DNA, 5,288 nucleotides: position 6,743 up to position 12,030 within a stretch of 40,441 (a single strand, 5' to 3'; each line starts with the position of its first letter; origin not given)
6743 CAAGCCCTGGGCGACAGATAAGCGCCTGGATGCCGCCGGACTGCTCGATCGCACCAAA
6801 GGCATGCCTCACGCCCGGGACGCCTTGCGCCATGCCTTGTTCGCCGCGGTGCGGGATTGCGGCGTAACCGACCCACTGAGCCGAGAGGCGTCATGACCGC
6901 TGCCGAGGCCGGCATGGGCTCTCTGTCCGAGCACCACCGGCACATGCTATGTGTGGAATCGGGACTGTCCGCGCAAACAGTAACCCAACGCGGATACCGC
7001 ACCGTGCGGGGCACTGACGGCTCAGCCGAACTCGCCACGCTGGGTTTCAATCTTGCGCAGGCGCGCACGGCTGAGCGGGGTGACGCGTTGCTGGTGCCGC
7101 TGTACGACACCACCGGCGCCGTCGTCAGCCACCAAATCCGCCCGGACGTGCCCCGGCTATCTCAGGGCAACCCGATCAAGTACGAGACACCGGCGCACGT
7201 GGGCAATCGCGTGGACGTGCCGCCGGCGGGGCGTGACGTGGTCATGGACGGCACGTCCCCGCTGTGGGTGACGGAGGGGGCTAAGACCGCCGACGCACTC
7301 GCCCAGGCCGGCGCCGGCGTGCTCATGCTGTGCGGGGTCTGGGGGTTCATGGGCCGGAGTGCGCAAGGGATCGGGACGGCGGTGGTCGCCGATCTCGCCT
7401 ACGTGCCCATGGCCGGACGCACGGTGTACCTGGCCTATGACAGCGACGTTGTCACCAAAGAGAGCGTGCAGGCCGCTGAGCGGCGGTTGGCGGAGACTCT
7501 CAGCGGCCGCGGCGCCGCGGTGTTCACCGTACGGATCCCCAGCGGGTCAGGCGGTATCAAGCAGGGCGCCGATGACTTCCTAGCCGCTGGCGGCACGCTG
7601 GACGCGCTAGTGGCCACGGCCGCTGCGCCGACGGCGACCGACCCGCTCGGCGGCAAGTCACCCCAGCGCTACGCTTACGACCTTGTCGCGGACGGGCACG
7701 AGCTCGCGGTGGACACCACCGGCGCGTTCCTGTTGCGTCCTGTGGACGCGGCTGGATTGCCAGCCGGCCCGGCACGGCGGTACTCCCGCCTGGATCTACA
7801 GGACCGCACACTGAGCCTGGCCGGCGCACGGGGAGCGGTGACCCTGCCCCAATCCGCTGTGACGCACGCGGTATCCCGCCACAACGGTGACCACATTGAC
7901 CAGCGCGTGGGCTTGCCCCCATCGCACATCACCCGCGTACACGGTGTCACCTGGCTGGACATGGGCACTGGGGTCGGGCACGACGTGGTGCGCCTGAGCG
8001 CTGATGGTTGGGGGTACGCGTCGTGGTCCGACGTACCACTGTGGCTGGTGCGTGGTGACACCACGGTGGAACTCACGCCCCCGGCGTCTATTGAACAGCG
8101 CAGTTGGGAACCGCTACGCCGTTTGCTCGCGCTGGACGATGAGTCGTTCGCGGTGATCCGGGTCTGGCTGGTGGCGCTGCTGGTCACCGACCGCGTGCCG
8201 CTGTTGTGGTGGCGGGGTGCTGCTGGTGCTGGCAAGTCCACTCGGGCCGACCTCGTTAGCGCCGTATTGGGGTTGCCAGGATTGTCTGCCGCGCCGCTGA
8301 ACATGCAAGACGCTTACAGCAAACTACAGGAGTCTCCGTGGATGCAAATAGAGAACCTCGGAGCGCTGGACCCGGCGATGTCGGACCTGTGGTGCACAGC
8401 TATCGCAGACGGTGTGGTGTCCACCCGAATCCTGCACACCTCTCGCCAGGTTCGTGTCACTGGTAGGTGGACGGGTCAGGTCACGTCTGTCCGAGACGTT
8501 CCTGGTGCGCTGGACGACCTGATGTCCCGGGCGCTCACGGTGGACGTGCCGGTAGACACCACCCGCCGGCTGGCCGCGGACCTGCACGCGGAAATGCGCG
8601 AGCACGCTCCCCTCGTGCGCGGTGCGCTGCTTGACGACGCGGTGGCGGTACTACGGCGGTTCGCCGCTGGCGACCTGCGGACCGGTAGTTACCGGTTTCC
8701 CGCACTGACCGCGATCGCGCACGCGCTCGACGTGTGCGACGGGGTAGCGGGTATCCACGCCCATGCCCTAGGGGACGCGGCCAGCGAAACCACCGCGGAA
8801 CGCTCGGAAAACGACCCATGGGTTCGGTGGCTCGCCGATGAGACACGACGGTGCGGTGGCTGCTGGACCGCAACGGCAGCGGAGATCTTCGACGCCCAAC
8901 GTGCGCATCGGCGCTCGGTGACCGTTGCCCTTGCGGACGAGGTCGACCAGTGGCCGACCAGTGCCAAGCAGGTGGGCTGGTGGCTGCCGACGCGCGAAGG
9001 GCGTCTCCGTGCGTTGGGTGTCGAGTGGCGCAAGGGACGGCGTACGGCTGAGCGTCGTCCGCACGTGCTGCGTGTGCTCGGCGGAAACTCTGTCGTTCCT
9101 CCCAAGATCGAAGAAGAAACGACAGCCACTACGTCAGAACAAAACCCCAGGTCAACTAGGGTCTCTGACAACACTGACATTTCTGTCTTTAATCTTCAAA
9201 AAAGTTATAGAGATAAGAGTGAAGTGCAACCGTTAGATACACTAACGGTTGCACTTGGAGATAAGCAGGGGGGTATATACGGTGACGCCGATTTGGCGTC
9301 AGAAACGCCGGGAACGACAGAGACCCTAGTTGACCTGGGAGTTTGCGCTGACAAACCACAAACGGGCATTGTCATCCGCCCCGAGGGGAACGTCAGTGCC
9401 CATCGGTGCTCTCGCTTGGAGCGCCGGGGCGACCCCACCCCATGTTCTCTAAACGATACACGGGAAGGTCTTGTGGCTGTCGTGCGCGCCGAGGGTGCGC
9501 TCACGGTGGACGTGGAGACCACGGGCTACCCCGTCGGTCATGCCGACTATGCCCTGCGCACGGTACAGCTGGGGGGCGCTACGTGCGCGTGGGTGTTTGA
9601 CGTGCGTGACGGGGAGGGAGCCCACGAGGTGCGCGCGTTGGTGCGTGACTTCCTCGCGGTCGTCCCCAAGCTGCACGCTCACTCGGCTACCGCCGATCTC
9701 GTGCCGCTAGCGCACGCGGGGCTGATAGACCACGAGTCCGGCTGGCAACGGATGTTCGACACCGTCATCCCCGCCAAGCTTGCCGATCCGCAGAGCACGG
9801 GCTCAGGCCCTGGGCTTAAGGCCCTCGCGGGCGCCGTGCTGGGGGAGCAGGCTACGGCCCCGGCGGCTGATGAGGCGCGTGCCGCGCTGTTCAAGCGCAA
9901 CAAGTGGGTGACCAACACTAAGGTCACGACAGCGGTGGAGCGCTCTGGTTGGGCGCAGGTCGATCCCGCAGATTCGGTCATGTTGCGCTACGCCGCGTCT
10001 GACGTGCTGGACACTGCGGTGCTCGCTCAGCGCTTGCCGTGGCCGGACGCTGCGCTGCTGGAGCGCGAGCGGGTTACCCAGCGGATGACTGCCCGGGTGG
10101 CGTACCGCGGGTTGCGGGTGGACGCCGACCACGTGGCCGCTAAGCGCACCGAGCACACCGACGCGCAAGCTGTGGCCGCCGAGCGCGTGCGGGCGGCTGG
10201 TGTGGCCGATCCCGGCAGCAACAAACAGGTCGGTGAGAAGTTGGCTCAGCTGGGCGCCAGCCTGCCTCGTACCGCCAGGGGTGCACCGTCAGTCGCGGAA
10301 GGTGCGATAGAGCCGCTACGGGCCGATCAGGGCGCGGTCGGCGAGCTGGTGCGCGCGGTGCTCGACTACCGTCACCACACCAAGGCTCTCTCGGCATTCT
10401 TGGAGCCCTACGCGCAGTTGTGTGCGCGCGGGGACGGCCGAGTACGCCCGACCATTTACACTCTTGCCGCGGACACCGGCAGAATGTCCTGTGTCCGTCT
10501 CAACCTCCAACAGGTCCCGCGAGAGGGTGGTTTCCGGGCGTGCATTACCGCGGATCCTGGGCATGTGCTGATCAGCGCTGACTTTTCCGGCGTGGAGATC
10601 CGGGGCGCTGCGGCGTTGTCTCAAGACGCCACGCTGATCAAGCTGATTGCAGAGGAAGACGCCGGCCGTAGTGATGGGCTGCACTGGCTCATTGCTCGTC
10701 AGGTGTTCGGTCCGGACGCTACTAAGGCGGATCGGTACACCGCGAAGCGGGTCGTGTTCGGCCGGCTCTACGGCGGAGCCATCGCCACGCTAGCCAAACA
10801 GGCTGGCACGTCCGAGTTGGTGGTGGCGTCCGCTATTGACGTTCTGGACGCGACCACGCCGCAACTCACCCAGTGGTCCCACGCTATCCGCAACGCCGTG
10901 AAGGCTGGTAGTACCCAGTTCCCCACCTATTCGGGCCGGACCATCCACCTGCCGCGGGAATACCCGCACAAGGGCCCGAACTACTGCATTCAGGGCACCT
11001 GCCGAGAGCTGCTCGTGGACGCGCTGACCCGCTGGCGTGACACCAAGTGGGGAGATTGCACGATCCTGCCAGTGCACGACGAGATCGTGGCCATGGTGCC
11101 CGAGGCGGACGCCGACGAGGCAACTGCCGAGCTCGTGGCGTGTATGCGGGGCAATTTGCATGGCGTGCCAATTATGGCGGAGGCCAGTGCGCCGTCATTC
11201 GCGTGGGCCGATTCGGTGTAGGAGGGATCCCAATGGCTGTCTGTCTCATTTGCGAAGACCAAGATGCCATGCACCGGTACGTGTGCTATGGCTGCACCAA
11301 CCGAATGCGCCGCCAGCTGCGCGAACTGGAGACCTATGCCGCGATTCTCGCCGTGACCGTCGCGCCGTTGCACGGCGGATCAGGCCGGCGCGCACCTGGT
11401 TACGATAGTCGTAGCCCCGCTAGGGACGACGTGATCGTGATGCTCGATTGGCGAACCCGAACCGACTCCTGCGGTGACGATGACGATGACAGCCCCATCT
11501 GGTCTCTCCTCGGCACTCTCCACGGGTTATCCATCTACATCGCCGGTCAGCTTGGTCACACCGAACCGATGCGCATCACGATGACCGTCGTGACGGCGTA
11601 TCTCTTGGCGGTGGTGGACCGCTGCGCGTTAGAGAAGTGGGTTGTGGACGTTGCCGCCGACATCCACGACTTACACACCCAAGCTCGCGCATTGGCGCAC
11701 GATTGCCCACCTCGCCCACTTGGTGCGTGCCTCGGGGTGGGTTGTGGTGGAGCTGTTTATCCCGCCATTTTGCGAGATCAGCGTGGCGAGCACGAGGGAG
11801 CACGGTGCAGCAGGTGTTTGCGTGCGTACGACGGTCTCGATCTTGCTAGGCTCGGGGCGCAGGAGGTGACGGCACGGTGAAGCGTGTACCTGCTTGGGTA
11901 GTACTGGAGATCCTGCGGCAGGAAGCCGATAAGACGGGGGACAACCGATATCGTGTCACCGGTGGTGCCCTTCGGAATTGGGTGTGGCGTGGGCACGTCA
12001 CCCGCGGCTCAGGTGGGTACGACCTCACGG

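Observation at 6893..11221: Primase, NTPase, proofreading exonuclease and PolA in a single 1442-aa polypeptide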

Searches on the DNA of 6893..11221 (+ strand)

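Call 6: search_dna_similar(query=window:6893-11221:+, collection=phages, mode=near, max_rows=30)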
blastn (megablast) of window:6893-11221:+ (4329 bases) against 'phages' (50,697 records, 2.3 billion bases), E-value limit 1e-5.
No match.

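Call 93: search_rna_families(source=window, start=8900, end=9600, threshold=evalue, max_evalue=1)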
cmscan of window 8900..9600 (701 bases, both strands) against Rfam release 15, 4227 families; matches with E-value up to 1: 0.
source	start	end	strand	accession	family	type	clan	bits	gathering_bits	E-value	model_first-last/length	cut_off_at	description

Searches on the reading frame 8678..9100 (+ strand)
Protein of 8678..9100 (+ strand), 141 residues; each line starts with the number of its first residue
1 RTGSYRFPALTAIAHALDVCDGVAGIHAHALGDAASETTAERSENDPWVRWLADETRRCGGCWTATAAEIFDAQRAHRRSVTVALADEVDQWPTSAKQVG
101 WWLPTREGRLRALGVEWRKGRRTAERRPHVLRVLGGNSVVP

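Call 94: predict_structure(alignment_id=A5)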
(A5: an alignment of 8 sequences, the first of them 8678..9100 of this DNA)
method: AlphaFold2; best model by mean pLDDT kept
length: 141 residues; sequences in the alignment: 8
mean_pLDDT: 81.2   pTM: 0.64
mean pLDDT of the five models: 81.2, 78.0, 76.9, 76.0, 75.3
residues with pLDDT >= 90: 65; 70-90: 44; 50-70: 23; < 50: 9
segments of 3 or more residues with pLDDT < 50: 1-4, 137-141
pLDDT, mean of each block of 10 residues (from residue 1): 57 83 80 65 75 95 96 92 65 93 92 93 89 67 46
secondary structure, 60 per line:
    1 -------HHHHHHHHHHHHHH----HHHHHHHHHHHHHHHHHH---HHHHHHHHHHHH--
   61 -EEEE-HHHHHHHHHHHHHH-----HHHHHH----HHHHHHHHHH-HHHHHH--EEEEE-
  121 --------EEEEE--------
elements in order: H8-21 H26-43 H47-58 E62-65 H67-80 H86-91 H96-105 H107-112 E115-119 E129-133

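Call 99: fold_search(model_id=the predicted structure, library=pdb)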
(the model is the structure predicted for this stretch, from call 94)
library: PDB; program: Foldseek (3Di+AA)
matches with E <= 10: 211; with E <= 0.001: 0
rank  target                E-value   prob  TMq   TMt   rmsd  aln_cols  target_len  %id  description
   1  9h88_A                3.2e-01  0.23  0.26  0.30   7.0        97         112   11  Crystal structure of LmrR variant V15aY-RNYW with Val15 replaced by 3-aminotyrosine and evolved as Friedel-Crafts alky (released 2025-04-30)
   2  5x11_E                7.3e-01  0.28  0.30  0.25   5.7        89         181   11  Crystal structure of Bacillus subtilis PadR in complex with operator DNA (released 2017-11-22)
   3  2v1u_A                7.8e-01  0.51  0.46  0.20   5.9       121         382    9  STRUCTURE OF THE AEROPYRUM PERNIX ORC1 PROTEIN IN COMPLEX WITH DNA (released 2007-09-18)
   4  2qby_B                9.4e-01  0.16  0.32  0.15   8.6       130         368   17  Crystal structure of a heterodimer of Cdc6/Orc1 initiators bound to origin DNA (from S. solfataricus) (released 2007-09-11)
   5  6pln_B                1.1e+00  0.15  0.29  0.36   7.4       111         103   13  X-ray crystal structure of Pyrococcus furiosus general transcription factor TFE-alpha (released 2020-07-08)
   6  9h9x_A                1.1e+00  0.14  0.27  0.32   6.6        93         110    9  Crystal structure of metal-free LmrR_V15Bpy in a closed state (released 2025-03-05)
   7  5x11_G                1.2e+00  0.15  0.25  0.21   5.9        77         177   12  Crystal structure of Bacillus subtilis PadR in complex with operator DNA (released 2017-11-22)
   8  9hlz_LL               1.2e+00  0.09  0.22  0.15  13.1       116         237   14  Translational activators Aep1, Aep2 and Atp25 in complex with mRNA and the yeast mitochondrial ribosome (released 2025-12-17)
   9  9qbc                  1.3e+00  0.20  0.31  0.38   5.5        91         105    8  Crystal structure of Brachyspira hampsonii PadR (released 2026-03-11)
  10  5x11_D                1.4e+00  0.20  0.30  0.25   5.6        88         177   10  Crystal structure of Bacillus subtilis PadR in complex with operator DNA (released 2017-11-22)
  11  9qt5_N                1.4e+00  0.10  0.22  0.26  13.3       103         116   16  Structure of the 50S ribosomal subunit from the antibiotic-producing bacterium Streptomyces fradiae (released 2025-05-14)
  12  5x11_F                1.5e+00  0.18  0.30  0.25   5.6        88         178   10  Crystal structure of Bacillus subtilis PadR in complex with operator DNA (released 2017-11-22)
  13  4rwz_B                1.7e+00  0.21  0.20  0.15   2.6        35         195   23  Crystal structure of the antibiotic-resistance methyltransferase Kmr (released 2015-03-11)
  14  3elk_B                1.7e+00  0.16  0.30  0.37   4.6        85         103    9  Crystal structure of putative transcriptional regulator TA0346 from Thermoplasma acidophilum (released 2008-09-30)
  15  9h88_B                1.7e+00  0.15  0.29  0.36   6.0        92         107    9  Crystal structure of LmrR variant V15aY-RNYW with Val15 replaced by 3-aminotyrosine and evolved as Friedel-Crafts alky (released 2025-04-30)
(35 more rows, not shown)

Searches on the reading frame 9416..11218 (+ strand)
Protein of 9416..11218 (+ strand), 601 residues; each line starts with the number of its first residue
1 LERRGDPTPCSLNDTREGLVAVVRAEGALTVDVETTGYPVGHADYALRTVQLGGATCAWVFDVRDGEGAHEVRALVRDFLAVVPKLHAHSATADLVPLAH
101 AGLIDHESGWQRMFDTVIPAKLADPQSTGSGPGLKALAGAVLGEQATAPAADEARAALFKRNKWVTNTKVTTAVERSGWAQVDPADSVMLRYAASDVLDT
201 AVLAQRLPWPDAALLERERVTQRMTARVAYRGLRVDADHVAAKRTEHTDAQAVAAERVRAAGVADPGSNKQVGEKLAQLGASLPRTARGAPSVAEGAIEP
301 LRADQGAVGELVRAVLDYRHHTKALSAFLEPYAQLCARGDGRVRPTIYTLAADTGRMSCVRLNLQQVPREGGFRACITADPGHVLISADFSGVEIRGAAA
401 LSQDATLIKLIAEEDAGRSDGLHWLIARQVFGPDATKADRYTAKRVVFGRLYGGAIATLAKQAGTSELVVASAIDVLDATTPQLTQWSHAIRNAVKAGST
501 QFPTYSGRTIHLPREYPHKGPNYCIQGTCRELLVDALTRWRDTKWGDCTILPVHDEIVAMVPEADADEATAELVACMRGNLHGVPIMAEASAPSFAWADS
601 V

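Call 40: find_homologous_proteins(query=window:9416-11218:+, max_evalue=1e-30)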
Query window:9416-11218:+ (601 aa): 208 proteins with E <= 1e-30 among 8000 candidates; the best 120 are listed.
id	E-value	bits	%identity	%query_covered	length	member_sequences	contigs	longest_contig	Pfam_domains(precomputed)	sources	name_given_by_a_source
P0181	2.0e-236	804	64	100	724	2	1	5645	PF01612.27,PF00476.27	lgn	-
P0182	5.1e-233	793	65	97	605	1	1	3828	PF01612.27,PF00476.27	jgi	-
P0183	2.4e-231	787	62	100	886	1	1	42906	PF00476.27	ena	-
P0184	9.0e-227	772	65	97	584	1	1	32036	PF01612.27,PF00476.27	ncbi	ncbi:MAG TPA: DNA polymerase, partial [Trueperaceae bacterium]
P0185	1.6e-226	772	64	97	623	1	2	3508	PF00476.27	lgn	-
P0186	1.8e-226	771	63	100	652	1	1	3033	PF00476.27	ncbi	ncbi:MAG TPA: DNA polymerase [Micromonosporaceae bacterium]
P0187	2.2e-224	764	61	100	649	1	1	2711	PF01612.27,PF00476.27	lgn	-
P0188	1.5e-223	762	62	100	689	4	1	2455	PF00476.27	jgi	jgi:DNA polymerase I-like protein with 3'-5' exonuclease and polymerase domains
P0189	2.0e-223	761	63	96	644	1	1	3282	PF00476.27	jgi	jgi:DNA polymerase I-like protein with 3'-5' exonuclease and polymerase domains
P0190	1.4e-222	759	62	100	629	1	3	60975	PF00476.27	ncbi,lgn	ncbi:MAG: DNA polymerase [Pseudonocardiaceae bacterium]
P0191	1.5e-221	755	61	98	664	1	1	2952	PF00476.27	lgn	-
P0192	4.7e-221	753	61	99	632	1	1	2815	PF01612.27,PF00476.27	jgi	jgi:DNA polymerase I-like protein with 3'-5' exonuclease and polymerase domains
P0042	1.1e-220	752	63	87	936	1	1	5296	PF00476.27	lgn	-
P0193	1.2e-220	752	61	99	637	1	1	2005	PF00476.27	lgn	-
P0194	9.2e-220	749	60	100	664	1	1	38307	PF01612.27,PF00476.27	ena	-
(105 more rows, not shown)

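Call 100: find_encoding_contigs(protein=P0190, flank=7000, max_places=1)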
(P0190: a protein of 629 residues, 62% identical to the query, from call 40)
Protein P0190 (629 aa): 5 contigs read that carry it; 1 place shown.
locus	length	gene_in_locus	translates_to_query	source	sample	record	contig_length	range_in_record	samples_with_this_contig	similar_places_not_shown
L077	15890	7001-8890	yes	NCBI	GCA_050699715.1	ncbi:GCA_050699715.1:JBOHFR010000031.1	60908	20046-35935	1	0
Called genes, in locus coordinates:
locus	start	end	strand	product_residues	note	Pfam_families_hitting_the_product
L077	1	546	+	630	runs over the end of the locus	-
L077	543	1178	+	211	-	-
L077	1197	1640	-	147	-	-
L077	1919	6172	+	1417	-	PF08751:TrwC, PF13604:AAA_30, PF13245:AAA_19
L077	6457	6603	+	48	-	-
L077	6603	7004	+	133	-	PF10686:YAcAr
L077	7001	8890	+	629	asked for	PF00476:DNA_pol_A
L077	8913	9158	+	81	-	PF12728:HTH_17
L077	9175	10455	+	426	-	PF14659:Phage_int_SAM_3, PF00589:Phage_integrase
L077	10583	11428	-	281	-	-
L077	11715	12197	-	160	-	PF01047:MarR, PF12802:MarR_2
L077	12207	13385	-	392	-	PF01070:FMN_dh, PF05690:ThiG (faint)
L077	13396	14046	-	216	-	PF13302:Acetyltransf_3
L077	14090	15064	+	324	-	PF08240:ADH_N, PF00107:ADH_zinc_N, PF13602:ADH_zinc_N_2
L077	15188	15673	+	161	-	PF10759:BPA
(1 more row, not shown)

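Call 101: find_encoding_contigs(protein=P0194, flank=7000, max_places=1)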
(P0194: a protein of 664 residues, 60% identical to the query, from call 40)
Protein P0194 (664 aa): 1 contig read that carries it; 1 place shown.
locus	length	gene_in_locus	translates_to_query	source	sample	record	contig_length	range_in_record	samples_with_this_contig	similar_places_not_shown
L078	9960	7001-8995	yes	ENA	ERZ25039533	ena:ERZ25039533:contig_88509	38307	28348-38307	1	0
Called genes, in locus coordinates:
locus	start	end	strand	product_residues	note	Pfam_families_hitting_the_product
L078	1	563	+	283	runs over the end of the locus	-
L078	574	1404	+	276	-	-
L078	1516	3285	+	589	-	PF00176:SNF2-rel_dom, PF00270:DEAD (weak), PF04851:ResIII (weak), PF00271:Helicase_C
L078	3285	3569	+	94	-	-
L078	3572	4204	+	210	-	-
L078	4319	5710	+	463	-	PF09250:Prim-Pol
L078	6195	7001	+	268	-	-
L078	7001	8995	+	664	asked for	PF01612:DNA_pol_A_exo1 (weak), PF00476:DNA_pol_A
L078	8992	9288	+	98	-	PF02467:Whib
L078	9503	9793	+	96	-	-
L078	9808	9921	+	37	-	-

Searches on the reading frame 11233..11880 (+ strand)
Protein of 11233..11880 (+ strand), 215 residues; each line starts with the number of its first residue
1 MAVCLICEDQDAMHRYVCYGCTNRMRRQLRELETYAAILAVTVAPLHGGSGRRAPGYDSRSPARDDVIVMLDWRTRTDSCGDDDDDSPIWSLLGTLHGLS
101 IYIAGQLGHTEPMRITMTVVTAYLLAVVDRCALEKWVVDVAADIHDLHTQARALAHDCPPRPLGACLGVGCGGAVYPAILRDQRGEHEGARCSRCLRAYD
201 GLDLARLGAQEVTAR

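Call 98: search_protein_families(library=phrogs, proteins=[window:11233-11880:+], max_evalue=0.001)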
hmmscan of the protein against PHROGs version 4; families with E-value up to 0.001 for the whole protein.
window:11233-11880:+ (215 aa): 1 family
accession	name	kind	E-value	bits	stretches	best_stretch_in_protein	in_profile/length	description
phrog_908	-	unknown function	9.7e-06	25.8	0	1-44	51-92/361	-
